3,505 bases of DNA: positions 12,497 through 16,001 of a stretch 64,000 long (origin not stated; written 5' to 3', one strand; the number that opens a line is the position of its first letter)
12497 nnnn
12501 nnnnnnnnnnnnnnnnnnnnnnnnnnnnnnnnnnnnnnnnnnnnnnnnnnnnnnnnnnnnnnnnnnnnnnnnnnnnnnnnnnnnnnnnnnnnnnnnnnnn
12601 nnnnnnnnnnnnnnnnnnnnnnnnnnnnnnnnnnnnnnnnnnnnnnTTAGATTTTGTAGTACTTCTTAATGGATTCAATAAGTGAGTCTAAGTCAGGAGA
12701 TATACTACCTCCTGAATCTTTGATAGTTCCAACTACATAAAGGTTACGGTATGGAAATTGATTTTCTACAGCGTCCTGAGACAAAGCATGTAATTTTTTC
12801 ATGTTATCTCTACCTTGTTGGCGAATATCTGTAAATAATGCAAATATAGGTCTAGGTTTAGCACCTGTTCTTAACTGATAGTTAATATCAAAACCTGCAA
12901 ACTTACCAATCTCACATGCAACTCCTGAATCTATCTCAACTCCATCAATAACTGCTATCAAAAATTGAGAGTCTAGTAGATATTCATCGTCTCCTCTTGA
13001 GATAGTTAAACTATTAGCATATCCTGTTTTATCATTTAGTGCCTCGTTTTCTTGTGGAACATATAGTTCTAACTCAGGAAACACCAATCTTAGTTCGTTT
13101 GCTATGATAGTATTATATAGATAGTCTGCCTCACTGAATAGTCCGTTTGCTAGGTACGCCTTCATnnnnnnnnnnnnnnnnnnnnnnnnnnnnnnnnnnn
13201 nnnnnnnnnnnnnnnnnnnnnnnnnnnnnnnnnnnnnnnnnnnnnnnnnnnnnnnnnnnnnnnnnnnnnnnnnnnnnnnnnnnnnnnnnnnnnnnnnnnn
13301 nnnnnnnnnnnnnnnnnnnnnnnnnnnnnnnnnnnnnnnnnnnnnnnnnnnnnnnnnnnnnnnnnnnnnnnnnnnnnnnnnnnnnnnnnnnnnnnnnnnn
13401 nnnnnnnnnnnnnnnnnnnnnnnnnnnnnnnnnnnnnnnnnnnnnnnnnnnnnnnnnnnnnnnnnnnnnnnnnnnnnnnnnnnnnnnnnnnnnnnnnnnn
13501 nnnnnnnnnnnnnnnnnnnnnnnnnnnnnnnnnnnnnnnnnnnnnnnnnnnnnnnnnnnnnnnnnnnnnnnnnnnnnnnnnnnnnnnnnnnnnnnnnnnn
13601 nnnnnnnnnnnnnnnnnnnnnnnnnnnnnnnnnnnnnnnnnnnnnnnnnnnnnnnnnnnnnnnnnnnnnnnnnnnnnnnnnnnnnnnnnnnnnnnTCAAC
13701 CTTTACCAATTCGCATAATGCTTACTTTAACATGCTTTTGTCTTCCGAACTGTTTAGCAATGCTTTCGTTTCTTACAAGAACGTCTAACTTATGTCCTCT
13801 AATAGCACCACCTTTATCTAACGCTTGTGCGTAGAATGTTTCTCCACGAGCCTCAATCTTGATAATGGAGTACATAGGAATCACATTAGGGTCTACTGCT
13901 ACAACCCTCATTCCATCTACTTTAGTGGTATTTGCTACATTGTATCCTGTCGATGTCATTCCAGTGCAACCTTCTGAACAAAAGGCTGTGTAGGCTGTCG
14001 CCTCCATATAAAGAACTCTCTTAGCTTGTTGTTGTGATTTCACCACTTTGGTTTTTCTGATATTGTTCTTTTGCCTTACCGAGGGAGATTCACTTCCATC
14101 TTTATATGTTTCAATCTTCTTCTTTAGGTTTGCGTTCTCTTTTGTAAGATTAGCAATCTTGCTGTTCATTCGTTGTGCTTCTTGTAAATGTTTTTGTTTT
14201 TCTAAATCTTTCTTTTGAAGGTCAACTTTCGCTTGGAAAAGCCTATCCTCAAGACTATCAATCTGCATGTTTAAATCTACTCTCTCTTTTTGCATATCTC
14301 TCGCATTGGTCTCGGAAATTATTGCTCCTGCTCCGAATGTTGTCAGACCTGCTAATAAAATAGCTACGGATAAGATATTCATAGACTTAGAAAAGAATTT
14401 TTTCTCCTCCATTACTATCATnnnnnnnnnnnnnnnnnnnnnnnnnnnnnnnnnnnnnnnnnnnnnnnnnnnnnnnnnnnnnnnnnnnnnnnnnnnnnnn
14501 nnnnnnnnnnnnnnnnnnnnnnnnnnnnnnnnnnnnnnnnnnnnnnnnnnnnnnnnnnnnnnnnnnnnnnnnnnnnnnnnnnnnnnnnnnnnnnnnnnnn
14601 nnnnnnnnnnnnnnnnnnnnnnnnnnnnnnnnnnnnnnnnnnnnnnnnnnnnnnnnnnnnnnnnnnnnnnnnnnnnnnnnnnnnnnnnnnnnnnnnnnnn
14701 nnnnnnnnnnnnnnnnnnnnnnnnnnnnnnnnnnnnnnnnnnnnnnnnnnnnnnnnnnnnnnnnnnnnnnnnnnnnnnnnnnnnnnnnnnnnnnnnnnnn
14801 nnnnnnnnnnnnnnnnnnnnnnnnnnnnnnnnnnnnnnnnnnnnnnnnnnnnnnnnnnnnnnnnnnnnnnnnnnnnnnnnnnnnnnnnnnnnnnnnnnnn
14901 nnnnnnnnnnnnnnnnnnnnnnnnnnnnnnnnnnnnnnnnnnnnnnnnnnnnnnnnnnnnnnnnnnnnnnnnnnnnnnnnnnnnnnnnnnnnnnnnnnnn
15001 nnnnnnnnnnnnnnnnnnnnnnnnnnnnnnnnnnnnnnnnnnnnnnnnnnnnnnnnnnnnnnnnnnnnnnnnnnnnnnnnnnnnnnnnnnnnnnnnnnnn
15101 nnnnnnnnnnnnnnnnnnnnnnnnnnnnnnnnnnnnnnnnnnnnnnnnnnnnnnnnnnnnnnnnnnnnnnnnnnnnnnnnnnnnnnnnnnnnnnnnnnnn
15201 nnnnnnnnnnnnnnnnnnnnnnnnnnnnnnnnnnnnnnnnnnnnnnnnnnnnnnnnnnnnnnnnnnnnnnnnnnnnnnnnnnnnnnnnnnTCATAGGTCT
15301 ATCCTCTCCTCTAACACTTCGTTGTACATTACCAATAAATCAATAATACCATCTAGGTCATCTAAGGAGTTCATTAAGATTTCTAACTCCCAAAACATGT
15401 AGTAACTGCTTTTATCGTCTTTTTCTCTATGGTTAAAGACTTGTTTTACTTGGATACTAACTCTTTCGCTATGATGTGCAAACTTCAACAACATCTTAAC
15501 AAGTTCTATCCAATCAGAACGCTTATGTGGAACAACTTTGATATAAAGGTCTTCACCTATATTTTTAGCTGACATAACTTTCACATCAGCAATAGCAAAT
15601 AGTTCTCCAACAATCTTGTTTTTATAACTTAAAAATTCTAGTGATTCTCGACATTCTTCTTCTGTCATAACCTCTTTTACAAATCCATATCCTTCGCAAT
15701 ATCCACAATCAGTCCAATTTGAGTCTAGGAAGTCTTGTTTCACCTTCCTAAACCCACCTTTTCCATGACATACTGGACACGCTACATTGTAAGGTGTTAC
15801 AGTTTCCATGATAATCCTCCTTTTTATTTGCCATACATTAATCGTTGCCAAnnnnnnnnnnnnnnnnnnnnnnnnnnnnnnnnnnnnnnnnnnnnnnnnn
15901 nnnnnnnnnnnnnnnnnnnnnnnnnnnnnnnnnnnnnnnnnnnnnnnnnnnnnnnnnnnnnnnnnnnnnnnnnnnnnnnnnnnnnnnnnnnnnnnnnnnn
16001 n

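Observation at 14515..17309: Five-gene operon: P-loop kinase, Zn-ribbon, metallophosphoesterase, Zn-finger protein, MBL-fold hydrolase. Possible split Pnkp-like RNA-repair or anti-Pycsar module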

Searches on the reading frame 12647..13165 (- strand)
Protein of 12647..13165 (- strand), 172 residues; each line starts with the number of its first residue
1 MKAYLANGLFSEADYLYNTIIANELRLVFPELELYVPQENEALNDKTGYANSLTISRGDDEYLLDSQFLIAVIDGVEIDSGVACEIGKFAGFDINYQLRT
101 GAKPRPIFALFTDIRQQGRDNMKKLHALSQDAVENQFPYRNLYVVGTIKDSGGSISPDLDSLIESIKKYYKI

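Call 4: search_protein_families(library=pfam, proteins=[window:12647-13165:-], max_evalue=0.1)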
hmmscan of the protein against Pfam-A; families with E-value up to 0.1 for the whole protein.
window:12647-13165:- (172 aa): 1 family
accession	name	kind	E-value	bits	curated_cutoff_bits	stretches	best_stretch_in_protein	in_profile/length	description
PF05014.21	Nuc_deoxyrib_tr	-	2.5e-10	41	28.8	1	4-118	2-107/117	Nucleoside 2-deoxyribosyltransferase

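Call 5: search_protein_families(library=phrogs, proteins=[window:12647-13165:-], max_evalue=0.01)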
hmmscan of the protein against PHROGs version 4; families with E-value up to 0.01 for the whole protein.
window:12647-13165:- (172 aa): 1 family
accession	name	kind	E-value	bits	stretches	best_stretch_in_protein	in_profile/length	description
phrog_1817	-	DNA, RNA and nucleotide metabolism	2e-26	93.8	1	1-169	7-187/192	nucleoside 2-deoxyribosyltransferase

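Call 18: search_protein_families(library=ncbifam, proteins=[window:12647-13165:-], max_evalue=0.01)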
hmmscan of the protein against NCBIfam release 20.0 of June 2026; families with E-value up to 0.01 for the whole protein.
window:12647-13165:- (172 aa): 0 families

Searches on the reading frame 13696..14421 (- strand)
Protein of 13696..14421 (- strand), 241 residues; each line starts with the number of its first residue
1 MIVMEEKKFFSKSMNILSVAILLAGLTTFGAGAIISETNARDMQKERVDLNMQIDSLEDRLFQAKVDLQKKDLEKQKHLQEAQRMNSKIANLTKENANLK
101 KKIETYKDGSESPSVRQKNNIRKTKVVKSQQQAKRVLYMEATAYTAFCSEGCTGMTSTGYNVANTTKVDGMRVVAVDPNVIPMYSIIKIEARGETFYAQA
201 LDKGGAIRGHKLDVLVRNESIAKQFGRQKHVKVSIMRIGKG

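Call 4: search_protein_families(library=pfam, proteins=[window:13696-14421:-], max_evalue=0.1)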
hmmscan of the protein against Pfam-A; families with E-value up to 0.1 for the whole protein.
window:13696-14421:- (241 aa): 6 families
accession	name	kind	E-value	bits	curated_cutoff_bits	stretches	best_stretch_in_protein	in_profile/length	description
PF06725.17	3D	-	4.1e-10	40.2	23.8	1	172-235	1-70/72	3D domain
PF14661.11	HAUS6_N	-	0.0074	16.4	26.4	1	37-120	142-219/233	HAUS augmin-like complex subunit 6 N-terminus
PF00261.25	Tropomyosin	-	0.01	15.7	38.6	1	50-134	11-97/242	Tropomyosin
PF07989.16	Cnn_1N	-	0.016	15.9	28.5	0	86-126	6-46/74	Centrosomin N-terminal motif 1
PF00170.26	bZIP_1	-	0.024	15.2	27.6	1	76-111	22-57/64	bZIP transcription factor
PF06818.20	Fez1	-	0.078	13.9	34.4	0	39-132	39-125/199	Fez1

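Call 5: search_protein_families(library=phrogs, proteins=[window:13696-14421:-], max_evalue=0.01)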
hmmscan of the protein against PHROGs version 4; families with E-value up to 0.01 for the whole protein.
window:13696-14421:- (241 aa): 9 families
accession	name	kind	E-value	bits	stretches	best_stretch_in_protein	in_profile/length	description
phrog_18207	-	unknown function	7.7e-42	144.8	1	21-235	23-240/240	-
phrog_6631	-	unknown function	1.6e-34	120.6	1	35-236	43-250/251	-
phrog_20590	-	other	1.8e-32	113.8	1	40-234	63-241/242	peptidase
phrog_27183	-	unknown function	3.8e-31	109.4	1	83-229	48-189/196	-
phrog_2307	-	other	2.2e-28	100.5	1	55-236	42-211/212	L-alanyl-D-glutamate peptidase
phrog_22529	-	unknown function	2.8e-23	83.2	1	122-233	37-144/148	-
phrog_36429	-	unknown function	3.4e-14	52.5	1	79-238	216-367/1159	-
phrog_33758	-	unknown function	2e-07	31.9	1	150-235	79-171/173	-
phrog_25245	-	unknown function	4.3e-06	27.3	1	135-237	74-174/178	-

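Call 18: search_protein_families(library=ncbifam, proteins=[window:13696-14421:-], max_evalue=0.01)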
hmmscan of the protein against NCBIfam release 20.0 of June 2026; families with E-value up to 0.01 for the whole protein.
window:13696-14421:- (241 aa): 5 families
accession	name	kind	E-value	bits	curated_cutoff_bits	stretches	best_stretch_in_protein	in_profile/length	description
NF040675.1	wall_bind_EntD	exception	1e-19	70.9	590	1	77-236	151-309/310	cell wall-binding protein EntD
NF040676.1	wall_bind_EntB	exception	2.7e-18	65.8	780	1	61-235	322-489/490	cell wall-binding protein EntB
NF040670.1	wall_bind_EntA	exception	1.4e-16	60.8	560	1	124-236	179-290/291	cell wall-binding protein EntA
NF040677.1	wall_bind_EntC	exception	4.4e-14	52.1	770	1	37-235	231-420/422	cell wall-binding protein EntC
NF058633.1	StatPhSurvSpsC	equivalog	4.3e-09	36.3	280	1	67-241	22-196/223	stationary phase survival protein SpsC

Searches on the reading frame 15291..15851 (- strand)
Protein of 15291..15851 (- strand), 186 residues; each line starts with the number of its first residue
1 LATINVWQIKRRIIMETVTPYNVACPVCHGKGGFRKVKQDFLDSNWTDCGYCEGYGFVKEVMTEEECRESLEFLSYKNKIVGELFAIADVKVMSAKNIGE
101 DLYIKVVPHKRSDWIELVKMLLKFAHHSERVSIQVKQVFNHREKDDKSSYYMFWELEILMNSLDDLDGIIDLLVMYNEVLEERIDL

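Call 4: search_protein_families(library=pfam, proteins=[window:15291-15851:-], max_evalue=0.1)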
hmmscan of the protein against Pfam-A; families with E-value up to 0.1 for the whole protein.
window:15291-15851:- (186 aa): 3 families
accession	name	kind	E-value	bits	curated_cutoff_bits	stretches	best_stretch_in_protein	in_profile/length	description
PF00684.25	DnaJ_CXXCXGXG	-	0.00083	20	32.7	1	23-68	16-59/65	DnaJ central domain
PF08273.17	Zn_Ribbon_Prim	-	0.0081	16.9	23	1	21-38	2-18/37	Zinc-binding domain of primase-helicase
PF20833.2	RNase_E_G_Thio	-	0.03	14.9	26.8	0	25-38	2-15/86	RNase E/G, Thioredoxin-like domain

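Call 5: search_protein_families(library=phrogs, proteins=[window:15291-15851:-], max_evalue=0.01)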
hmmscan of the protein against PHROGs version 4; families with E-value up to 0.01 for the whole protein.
window:15291-15851:- (186 aa): 3 families
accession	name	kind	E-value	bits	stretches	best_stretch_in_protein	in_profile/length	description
phrog_8027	-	unknown function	0.00057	21.1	1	23-70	6-51/153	-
phrog_7429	-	unknown function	0.0011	19.3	1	18-66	325-374/418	-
phrog_6060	-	transcription regulation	0.0049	17.8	1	23-61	14-52/61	anti-termination protein Q-like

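Call 18: search_protein_families(library=ncbifam, proteins=[window:15291-15851:-], max_evalue=0.01)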
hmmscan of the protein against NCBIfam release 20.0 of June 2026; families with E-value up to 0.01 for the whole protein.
window:15291-15851:- (186 aa): 0 families

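Call 31: find_homologous_proteins(query=window:15291-15809:-, max_evalue=0.001)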
Query window:15291-15809:- (172 aa): 5 proteins with E <= 0.001 among 26 candidates.
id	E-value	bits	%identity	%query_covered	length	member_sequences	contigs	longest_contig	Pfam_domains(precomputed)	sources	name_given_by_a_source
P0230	3.5e-112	390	100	100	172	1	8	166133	-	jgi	jgi:hypothetical protein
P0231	8.5e-44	168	48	95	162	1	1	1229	-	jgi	jgi:hypothetical protein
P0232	2.4e-41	160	46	97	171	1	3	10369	-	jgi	jgi:hypothetical protein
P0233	6.7e-34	135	41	96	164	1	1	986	-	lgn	-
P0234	4.2e-31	126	43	89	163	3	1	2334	-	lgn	-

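Call 56: predict_structure(alignment_id=A6)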
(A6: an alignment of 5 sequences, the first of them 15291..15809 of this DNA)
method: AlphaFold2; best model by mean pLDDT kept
length: 172 residues; sequences in the alignment: 5
mean_pLDDT: 81.1   pTM: 0.68
mean pLDDT of the five models: 81.1, 80.0, 78.4, 77.0, 73.9
residues with pLDDT >= 90: 62; 70-90: 85; 50-70: 16; < 50: 9
segments of 3 or more residues with pLDDT < 50: 1-6, 26-28
pLDDT, mean of each block of 10 residues (from residue 1): 54 75 54 70 75 82 91 90 85 92 93 90 86 82 91 91 84 57
secondary structure, 60 per line:
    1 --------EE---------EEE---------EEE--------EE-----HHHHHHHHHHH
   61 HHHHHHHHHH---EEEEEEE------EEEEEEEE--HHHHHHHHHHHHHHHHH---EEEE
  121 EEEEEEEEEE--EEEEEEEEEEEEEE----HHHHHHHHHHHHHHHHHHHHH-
elements in order: E20-22 E32-34 H50-70 E74-80 E87-94 H97-113 E117-130 E133-146 H151-171
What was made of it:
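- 15291..15809 (-): 172-aa protein: N-terminal double CxxCxGxG zinc knuckle plus alpha/beta C-terminal domain; lineage-restricted orphan family. AF2 pLDDT 81 (call 56).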

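Call 83: fold_search(model_id=the predicted structure, library=viral)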
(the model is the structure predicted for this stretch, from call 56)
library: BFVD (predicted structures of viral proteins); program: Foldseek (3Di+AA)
matches with E <= 10: 1377; with E <= 0.001: 6
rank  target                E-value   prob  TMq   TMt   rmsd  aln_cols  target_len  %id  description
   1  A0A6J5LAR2            1.7e-05  1.00  0.51  0.53   3.1       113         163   12  Uncharacterized protein [uncultured Caudovirales phage]
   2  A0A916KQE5            6.1e-04  1.00  0.35  0.56   5.1        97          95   11  Uncharacterized protein [Mythimna separata entomopoxvirus 'L']
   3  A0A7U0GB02            6.5e-04  0.84  0.19  0.20  23.1       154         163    9  (no name in the UniProt tables at hand)
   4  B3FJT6                7.7e-04  1.00  0.40  0.47   8.1       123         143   15  Uncharacterized protein [Pseudomonas phage 201phi2-1]
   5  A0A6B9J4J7            9.9e-04  1.00  0.40  0.45  12.6       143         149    8  Uncharacterized protein [Photobacterium phage PDCC-1]
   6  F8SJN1                9.9e-04  1.00  0.35  0.36  13.2       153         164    9  Uncharacterized protein 356 [Pseudomonas phage PhiPA3]
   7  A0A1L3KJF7            1.1e-03  1.00  0.31  0.43   5.8       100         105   12  (no name in the UniProt tables at hand)
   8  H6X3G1                1.7e-03  1.00  0.38  0.42  12.1       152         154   11  Uncharacterized protein [Klebsiella phage vB_KleM_RaK2]
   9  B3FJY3                1.9e-03  1.00  0.42  0.43  12.8       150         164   10  Uncharacterized protein [Pseudomonas phage 201phi2-1]
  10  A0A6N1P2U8            2.3e-03  0.98  0.35  0.33  10.7       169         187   11  Uncharacterized protein [Tupanvirus soda lake]
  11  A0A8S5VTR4            2.4e-03  0.87  0.23  0.24  20.6       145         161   13  Uncharacterized protein [Ackermannviridae sp.]
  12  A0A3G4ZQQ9            2.6e-03  0.99  0.32  0.19   8.6       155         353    8  Uncharacterized protein [Barrevirus sp.]
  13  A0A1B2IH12            3.3e-03  0.99  0.34  0.38  13.4       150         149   11  Uncharacterized protein [Erwinia phage vB_EamM_Stratton]
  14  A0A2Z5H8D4            3.9e-03  0.99  0.27  0.36   9.9       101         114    7  (no name in the UniProt tables at hand)
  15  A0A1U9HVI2            5.3e-03  0.96  0.27  0.06   7.8       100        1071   10  (no name in the UniProt tables at hand)
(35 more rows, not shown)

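Call 86: search_protein_representatives(alignment_id=A6)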
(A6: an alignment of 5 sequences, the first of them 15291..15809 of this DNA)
Query: 5 sequences, 164 profile positions. Proteins with E-value up to 0.001 (for the whole library): 21; up to 1e-10: 20; up to 1e-30: 7. The best 21 are listed.
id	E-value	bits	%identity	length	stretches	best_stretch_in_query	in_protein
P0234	1.1e-66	240.2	-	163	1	2-160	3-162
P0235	3.4e-63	228.9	-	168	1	1-162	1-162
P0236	4.3e-60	218.8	-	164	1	5-161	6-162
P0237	2.8e-44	167.4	-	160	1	7-160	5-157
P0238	2.0e-37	145.1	-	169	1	6-160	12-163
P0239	4.2e-33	131.1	-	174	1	6-160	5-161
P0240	9.9e-32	126.6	-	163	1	7-155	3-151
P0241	7.1e-30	120.6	-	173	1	4-161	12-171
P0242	2.1e-29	119.0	-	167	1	4-159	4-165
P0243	3.1e-28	115.2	-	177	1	5-161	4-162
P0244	3.5e-28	115.1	-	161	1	7-160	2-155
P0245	3.9e-28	114.9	-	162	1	5-161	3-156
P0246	5.6e-28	114.4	-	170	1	1-159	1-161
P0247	6.6e-25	104.4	-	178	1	7-160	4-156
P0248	3.0e-21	92.5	-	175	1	7-155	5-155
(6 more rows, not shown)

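Call 90: search_protein_families(library=padloc, proteins=[window:15291-15809:-], max_evalue=0.001)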
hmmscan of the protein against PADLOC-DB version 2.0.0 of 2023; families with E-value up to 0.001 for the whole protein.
window:15291-15809:- (172 aa): 0 families
